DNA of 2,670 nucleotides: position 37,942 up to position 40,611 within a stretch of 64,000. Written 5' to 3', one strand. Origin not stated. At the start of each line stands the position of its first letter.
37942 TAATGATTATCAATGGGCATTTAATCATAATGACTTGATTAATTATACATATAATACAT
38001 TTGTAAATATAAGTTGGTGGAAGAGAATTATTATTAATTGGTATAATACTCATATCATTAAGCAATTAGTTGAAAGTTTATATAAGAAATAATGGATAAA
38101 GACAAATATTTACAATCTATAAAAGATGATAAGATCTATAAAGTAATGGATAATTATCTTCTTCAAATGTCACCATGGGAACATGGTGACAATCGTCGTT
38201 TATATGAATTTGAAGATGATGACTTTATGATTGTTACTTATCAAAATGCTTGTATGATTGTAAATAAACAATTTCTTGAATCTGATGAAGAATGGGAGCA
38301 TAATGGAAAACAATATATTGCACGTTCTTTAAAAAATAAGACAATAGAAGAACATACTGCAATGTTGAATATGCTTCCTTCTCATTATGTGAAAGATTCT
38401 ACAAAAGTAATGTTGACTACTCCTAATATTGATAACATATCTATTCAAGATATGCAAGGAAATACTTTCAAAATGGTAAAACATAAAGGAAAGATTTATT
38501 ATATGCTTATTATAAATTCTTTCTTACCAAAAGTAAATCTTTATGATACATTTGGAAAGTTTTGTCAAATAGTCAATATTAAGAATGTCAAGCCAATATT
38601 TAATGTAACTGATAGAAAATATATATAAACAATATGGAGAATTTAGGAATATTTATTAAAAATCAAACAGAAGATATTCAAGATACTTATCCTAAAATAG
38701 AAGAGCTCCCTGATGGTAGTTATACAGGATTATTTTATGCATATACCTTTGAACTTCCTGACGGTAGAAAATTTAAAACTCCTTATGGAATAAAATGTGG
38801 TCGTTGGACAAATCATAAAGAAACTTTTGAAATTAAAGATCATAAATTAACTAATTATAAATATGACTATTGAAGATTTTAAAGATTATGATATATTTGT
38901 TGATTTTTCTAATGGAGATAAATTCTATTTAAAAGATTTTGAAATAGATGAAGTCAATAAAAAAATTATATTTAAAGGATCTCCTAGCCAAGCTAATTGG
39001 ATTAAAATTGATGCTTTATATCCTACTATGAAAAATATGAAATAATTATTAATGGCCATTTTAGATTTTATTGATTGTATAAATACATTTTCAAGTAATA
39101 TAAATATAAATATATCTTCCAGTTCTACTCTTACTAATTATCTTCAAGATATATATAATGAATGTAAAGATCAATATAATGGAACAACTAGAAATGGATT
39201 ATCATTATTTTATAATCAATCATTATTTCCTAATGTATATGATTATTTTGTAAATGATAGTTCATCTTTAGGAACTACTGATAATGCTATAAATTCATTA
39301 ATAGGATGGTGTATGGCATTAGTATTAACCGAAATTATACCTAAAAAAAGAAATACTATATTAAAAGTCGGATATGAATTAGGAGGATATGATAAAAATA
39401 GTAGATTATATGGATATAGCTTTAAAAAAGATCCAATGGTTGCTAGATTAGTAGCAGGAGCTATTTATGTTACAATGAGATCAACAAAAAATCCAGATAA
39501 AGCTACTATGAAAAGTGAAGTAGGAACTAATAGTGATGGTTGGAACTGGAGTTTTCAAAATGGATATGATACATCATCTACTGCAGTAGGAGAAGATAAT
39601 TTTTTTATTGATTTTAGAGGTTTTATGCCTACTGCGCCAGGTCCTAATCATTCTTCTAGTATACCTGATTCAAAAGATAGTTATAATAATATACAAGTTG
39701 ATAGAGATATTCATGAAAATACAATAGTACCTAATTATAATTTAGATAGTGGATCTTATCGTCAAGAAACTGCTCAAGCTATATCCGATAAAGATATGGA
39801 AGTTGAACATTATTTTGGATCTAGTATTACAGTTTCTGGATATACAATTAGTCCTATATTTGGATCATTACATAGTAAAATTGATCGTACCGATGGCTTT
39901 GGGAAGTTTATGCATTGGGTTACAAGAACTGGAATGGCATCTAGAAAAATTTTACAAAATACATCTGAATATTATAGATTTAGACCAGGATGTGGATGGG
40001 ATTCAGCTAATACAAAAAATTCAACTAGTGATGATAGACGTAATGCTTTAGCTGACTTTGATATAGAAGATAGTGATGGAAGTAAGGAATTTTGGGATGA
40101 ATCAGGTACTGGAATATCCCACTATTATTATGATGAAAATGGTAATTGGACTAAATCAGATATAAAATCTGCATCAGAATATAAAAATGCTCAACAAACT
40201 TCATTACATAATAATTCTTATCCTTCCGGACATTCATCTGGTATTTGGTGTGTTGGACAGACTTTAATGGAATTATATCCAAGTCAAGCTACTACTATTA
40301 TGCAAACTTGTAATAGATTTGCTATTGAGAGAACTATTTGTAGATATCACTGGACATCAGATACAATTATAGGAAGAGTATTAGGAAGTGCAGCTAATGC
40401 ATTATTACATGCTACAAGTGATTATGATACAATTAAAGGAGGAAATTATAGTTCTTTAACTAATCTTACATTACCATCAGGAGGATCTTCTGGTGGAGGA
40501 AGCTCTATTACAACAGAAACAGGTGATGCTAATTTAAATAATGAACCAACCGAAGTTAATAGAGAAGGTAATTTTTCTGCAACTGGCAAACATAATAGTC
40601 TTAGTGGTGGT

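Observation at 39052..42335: Large Gly/Ser-linked modular protein with a PAP2 acid-phosphatase domain, followed by a miniature FNT-family channel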

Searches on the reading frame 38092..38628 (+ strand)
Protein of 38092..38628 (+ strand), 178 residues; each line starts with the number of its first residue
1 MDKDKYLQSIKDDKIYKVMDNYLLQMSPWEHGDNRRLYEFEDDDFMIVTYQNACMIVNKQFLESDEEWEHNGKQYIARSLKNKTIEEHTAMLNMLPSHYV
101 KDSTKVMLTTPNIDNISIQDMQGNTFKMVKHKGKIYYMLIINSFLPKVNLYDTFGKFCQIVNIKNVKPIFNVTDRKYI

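Call 3: search_protein_families(library=pfam, proteins=[window:38092-38628:+], max_evalue=1)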
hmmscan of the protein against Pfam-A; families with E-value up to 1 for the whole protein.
window:38092-38628:+ (178 aa): 1 family
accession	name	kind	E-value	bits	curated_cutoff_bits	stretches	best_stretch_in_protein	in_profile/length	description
PF04358.19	DsrC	-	0.13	13.2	24.9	1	56-107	9-60/107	DsrC like protein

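Call 106: search_protein_families(library=phrogs, proteins=[window:38092-38628:+], max_evalue=0.01)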
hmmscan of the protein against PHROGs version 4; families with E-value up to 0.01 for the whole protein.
window:38092-38628:+ (178 aa): 0 families

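Call 107: search_solved_structures(query=window:38092-38628:+, max_evalue=1)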
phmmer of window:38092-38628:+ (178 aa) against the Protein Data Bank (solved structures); distinct sequences matched with E-value up to 1: 0.

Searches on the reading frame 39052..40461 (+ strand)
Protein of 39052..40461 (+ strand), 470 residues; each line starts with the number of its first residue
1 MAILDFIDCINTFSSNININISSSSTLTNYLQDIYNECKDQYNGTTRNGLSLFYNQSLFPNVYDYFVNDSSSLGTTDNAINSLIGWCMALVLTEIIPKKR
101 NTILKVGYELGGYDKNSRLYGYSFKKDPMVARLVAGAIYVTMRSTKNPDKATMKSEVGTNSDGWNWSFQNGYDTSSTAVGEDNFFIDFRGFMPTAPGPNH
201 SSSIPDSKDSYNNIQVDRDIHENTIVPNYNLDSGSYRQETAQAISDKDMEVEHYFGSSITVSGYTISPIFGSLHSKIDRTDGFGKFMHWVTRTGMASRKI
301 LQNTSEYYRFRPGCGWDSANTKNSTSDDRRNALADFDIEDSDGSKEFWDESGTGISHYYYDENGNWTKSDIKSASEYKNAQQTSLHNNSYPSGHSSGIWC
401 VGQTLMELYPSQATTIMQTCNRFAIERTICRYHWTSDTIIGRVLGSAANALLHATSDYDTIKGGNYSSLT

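Call 77: search_dna_similar(query=window:39052-40461:+, collection=phages, mode=protein, max_rows=15, max_evalue=0.001)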
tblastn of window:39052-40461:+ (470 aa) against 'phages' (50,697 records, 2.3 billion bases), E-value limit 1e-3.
Records with a match: 1; places in all: 1; records where one place covers at least 80% of the query: 0.
Best place of each record, by identity: <60% 1.
By first word of the organism name: Bacteriophage 1.
By host as written in the record: - 1.
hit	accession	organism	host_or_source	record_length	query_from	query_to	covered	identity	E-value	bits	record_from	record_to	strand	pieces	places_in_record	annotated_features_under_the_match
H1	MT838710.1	Bacteriophage sp.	human fecal samples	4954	387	460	16%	40.5%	1e-8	64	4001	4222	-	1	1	record has no annotation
